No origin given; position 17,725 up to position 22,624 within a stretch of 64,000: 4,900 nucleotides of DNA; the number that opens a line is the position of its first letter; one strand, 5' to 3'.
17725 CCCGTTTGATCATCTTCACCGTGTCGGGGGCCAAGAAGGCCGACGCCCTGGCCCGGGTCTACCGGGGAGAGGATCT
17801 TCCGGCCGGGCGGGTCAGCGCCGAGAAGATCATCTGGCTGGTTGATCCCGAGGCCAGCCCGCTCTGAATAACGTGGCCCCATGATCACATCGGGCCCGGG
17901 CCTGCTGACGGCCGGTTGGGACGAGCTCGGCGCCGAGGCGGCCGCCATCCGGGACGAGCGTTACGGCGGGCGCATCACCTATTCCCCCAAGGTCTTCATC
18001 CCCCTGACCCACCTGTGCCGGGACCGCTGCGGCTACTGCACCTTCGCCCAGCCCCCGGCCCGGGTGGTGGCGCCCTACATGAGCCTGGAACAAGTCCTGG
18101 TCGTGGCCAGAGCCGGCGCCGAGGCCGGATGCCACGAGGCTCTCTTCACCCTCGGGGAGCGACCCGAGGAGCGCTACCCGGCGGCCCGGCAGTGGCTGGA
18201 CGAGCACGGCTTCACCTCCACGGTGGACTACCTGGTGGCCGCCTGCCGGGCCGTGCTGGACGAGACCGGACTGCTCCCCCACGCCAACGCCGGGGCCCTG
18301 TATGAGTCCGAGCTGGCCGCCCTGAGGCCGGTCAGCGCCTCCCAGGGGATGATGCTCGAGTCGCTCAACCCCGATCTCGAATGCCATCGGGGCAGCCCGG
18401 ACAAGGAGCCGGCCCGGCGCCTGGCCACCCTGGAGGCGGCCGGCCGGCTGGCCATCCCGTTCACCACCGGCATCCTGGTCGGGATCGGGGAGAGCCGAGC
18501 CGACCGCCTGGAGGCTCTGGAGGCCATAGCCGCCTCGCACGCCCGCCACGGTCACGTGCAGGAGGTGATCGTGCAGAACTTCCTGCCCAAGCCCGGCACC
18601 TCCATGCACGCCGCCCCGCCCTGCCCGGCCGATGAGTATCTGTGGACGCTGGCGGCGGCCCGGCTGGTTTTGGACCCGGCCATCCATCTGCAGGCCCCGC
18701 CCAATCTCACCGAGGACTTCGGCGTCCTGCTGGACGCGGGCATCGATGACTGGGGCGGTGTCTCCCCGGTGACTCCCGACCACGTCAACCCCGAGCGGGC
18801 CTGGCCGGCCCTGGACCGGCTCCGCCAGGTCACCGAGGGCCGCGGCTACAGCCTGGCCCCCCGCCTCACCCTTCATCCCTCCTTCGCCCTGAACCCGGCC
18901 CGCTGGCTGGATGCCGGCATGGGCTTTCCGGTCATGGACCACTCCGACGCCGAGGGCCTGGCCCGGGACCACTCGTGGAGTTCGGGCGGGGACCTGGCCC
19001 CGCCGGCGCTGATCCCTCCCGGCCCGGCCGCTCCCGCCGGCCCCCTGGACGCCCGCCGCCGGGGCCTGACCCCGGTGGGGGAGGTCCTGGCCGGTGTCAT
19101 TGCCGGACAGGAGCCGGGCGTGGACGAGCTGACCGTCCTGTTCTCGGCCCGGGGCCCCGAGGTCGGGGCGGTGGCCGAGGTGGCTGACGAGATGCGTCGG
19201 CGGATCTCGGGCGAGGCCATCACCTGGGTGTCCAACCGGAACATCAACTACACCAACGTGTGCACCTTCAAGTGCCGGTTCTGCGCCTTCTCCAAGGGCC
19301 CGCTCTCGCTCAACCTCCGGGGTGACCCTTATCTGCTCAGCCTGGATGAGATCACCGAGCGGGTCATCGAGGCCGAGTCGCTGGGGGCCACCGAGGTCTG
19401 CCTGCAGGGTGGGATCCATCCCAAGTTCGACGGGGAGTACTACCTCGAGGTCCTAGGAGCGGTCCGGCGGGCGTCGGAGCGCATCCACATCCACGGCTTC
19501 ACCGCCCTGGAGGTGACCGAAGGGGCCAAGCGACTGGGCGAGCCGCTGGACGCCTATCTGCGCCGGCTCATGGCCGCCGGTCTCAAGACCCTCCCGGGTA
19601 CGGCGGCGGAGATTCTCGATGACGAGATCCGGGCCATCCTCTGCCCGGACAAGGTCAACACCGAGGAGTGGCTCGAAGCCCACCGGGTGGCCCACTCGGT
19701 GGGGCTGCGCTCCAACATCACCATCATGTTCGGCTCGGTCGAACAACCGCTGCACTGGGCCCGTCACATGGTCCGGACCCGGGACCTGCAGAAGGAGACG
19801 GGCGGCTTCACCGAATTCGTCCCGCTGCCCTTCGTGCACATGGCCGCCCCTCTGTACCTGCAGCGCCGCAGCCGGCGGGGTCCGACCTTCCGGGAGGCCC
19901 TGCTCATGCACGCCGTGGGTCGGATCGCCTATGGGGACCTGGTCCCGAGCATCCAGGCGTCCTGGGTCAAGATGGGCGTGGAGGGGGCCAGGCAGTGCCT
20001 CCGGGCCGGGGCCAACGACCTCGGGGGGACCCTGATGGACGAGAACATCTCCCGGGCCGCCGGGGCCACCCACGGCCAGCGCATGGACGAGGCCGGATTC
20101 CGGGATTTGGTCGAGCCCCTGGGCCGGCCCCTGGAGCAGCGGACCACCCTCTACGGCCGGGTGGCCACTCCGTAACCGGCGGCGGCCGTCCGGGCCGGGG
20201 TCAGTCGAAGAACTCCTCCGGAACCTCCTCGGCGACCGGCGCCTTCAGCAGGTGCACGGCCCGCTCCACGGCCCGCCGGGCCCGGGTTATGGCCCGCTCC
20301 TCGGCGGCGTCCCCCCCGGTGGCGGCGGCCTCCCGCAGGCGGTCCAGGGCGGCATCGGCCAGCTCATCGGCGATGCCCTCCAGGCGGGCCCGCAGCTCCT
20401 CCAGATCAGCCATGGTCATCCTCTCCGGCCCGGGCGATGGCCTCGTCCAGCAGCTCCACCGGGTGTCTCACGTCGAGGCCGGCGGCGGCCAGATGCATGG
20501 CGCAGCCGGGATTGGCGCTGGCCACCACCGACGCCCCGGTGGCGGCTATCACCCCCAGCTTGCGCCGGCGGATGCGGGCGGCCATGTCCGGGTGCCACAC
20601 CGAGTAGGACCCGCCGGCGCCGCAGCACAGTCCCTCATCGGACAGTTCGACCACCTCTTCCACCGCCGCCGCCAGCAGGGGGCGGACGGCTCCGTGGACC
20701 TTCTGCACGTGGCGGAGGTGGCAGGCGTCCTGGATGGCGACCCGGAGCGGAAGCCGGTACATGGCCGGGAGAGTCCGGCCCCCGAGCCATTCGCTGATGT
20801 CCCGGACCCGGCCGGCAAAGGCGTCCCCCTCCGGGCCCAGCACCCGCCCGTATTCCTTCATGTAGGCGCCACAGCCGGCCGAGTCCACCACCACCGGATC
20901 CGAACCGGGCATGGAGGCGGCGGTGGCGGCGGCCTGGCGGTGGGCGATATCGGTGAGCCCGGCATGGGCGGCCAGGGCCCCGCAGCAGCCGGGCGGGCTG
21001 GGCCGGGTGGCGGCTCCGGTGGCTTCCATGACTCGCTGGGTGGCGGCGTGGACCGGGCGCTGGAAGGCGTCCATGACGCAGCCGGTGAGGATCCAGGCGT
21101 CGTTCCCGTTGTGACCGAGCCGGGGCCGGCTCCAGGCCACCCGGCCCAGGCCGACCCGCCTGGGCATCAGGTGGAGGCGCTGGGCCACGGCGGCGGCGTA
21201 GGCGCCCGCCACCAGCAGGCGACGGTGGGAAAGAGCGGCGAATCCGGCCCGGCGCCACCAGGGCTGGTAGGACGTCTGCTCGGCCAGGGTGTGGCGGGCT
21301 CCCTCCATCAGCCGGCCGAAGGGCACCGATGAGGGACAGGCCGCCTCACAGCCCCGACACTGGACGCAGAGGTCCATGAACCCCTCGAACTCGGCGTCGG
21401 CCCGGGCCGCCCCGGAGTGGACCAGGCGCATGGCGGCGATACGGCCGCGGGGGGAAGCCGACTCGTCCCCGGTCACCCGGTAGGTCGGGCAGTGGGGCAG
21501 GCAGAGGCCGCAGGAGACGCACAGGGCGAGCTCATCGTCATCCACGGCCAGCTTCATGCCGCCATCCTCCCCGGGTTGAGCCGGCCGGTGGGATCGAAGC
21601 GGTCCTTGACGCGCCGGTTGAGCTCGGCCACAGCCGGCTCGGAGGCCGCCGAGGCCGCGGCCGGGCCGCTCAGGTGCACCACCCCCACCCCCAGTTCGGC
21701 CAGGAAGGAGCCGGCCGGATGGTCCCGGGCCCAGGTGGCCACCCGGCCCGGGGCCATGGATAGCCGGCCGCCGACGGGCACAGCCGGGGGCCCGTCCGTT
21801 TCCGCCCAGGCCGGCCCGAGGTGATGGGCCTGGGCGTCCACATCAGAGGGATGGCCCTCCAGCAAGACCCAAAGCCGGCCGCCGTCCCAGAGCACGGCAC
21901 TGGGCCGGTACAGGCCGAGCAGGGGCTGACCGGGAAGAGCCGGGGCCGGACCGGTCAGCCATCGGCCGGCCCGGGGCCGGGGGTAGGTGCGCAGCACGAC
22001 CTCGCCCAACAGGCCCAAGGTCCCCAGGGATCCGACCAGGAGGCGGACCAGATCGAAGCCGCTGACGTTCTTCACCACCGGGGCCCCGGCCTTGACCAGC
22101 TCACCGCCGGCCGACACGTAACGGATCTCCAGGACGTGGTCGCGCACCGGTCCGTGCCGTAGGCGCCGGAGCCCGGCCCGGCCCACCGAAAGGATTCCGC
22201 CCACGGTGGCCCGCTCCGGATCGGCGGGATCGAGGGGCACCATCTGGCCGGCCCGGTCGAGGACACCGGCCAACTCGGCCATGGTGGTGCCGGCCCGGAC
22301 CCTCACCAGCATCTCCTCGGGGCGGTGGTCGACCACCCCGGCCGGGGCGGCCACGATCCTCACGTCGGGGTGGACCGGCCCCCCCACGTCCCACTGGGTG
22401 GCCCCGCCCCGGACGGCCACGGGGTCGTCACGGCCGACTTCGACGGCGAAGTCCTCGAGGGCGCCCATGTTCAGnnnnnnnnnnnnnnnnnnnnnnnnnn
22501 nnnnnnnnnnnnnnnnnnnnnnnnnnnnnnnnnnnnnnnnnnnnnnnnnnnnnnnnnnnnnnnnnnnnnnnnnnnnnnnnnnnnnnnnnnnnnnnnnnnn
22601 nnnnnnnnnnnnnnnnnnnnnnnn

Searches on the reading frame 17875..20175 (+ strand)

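Call 55: search_protein_families(library=pfam, proteins=[window:17875-20175:+], max_evalue=0.0001)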
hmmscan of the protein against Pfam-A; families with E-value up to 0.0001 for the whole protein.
window:17875-20175:+ (766 aa): 2 families
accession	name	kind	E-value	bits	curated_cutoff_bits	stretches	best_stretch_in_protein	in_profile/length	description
PF04055.27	Radical_SAM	-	1.4e-32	113.6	29.5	2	457-620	1-153/166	Radical SAM superfamily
PF19288.4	CofH_C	-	7.3e-16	58.6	27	1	644-744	3-100/125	CofH/MqnC C-terminal region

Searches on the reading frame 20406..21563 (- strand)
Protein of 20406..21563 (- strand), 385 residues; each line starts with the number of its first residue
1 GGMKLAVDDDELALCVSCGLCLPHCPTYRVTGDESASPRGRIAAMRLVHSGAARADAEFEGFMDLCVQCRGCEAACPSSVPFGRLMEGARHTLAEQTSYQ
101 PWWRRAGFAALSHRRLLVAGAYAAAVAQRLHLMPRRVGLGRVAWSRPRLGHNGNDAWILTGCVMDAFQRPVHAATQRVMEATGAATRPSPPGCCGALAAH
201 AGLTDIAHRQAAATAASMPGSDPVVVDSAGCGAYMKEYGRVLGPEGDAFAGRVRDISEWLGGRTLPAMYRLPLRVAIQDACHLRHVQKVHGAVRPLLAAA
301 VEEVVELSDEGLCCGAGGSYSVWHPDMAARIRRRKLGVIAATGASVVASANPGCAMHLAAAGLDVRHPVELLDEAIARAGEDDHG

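Call 55: search_protein_families(library=pfam, proteins=[window:20406-21563:-], max_evalue=0.0001)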
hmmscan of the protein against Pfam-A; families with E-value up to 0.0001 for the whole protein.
window:20406-21563:- (385 aa): 10 families
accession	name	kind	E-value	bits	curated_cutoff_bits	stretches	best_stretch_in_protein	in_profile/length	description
PF02754.22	CCG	-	1.1e-20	74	20.6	2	275-358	1-84/85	Cysteine-rich domain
PF13183.11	Fer4_8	-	9.5e-13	48.9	27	1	12-80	2-68/68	4Fe-4S dicluster domain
PF13534.11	Fer4_17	-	4e-11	43.7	22.2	1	15-80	2-60/61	4Fe-4S dicluster domain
PF12838.12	Fer4_7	-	2.6e-08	34.7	27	1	15-79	2-51/52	4Fe-4S dicluster domain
PF13237.11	Fer4_10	-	3e-07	30.7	25.5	0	64-84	7-22/53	4Fe-4S dicluster domain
PF13187.11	Fer4_9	-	1e-06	29.1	27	1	15-79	2-50/52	4Fe-4S dicluster domain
PF12837.12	Fer4_6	-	5.3e-06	26.6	25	0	63-80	6-23/24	4Fe-4S binding domain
PF13484.11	Fer4_16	-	1.5e-05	26.1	30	1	15-77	2-64/66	4Fe-4S double cluster binding domain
PF00037.32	Fer4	-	1.9e-05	24.7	21.1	0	14-27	7-20/24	4Fe-4S binding domain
PF12800.12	Fer4_4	-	4.9e-05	23.8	24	0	64-77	2-15/17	4Fe-4S binding domain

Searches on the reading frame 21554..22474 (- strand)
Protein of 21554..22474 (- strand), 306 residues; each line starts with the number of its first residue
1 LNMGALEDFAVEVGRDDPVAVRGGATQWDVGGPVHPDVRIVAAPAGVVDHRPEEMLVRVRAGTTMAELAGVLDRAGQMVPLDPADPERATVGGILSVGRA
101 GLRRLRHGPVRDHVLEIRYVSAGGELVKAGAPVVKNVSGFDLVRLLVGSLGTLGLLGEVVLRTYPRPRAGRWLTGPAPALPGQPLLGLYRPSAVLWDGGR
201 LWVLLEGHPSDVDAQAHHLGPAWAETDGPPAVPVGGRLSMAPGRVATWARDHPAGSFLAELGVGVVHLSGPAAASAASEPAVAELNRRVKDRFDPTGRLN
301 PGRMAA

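Call 55: search_protein_families(library=pfam, proteins=[window:21554-22474:-], max_evalue=0.0001)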
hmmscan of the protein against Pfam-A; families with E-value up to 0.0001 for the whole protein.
window:21554-22474:- (306 aa): 1 family
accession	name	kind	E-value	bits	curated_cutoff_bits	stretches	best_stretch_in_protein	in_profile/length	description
PF01565.28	FAD_binding_4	-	3.3e-19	69.4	26.4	1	16-129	24-138/139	FAD binding domain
